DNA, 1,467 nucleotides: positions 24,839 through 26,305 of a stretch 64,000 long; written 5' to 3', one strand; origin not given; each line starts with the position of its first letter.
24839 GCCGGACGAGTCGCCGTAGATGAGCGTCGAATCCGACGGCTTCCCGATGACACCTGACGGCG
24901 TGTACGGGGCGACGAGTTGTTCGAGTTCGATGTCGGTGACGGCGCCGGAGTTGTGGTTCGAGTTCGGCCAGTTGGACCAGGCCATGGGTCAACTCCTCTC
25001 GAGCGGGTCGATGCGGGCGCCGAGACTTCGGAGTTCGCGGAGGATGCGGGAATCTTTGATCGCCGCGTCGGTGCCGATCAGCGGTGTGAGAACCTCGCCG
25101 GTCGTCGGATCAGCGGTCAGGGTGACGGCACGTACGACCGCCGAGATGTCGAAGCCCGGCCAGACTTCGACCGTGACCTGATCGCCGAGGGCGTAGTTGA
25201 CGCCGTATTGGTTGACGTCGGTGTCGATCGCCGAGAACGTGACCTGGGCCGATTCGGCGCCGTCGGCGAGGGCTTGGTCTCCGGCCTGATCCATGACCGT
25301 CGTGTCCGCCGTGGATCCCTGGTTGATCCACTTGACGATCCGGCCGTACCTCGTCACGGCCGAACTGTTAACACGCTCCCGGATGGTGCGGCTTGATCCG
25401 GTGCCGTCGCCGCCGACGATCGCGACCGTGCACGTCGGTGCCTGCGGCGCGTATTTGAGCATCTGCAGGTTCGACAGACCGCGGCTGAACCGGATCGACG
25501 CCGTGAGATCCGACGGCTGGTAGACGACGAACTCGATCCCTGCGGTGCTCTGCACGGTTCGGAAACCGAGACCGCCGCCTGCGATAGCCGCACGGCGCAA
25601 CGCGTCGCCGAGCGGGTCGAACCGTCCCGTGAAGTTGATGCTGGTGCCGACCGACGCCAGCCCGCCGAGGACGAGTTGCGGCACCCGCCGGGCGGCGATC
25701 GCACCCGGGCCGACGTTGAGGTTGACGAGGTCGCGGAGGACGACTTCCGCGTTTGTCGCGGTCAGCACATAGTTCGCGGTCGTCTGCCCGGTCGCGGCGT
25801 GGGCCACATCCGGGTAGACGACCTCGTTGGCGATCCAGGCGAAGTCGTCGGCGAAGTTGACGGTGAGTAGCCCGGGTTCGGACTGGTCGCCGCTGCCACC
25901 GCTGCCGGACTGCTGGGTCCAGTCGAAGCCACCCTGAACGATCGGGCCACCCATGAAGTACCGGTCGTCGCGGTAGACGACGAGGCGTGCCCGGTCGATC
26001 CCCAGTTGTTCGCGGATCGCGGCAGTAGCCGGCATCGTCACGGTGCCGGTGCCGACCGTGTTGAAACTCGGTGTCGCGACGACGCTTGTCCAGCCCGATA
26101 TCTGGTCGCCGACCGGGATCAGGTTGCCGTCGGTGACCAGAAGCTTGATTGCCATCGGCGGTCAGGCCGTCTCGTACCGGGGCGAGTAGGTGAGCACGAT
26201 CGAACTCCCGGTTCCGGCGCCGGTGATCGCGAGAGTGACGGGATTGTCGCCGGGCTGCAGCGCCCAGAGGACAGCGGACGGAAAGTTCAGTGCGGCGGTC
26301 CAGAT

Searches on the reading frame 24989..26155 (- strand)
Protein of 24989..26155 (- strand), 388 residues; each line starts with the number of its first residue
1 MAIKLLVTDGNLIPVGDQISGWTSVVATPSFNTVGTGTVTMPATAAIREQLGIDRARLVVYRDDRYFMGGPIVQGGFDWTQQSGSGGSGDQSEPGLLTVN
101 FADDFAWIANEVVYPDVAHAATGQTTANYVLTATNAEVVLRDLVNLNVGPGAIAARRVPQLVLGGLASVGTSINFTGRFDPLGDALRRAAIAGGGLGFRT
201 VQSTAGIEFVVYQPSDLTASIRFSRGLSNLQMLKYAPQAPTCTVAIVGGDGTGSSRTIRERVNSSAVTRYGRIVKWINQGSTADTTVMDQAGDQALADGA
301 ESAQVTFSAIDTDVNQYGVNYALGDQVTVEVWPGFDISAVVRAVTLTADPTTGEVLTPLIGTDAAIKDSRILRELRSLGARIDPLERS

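Call 26: search_protein_families(library=pfam, proteins=[window:24989-26155:-], max_evalue=0.001)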
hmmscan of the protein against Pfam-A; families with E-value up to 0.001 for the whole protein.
window:24989-26155:- (388 aa): 1 family
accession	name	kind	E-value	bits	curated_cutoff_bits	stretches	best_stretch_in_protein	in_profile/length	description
PF14594.13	Sipho_Gp37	-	3.9e-40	138.4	26.2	1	7-362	4-370/370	Siphovirus ReqiPepy6 Gp37-like protein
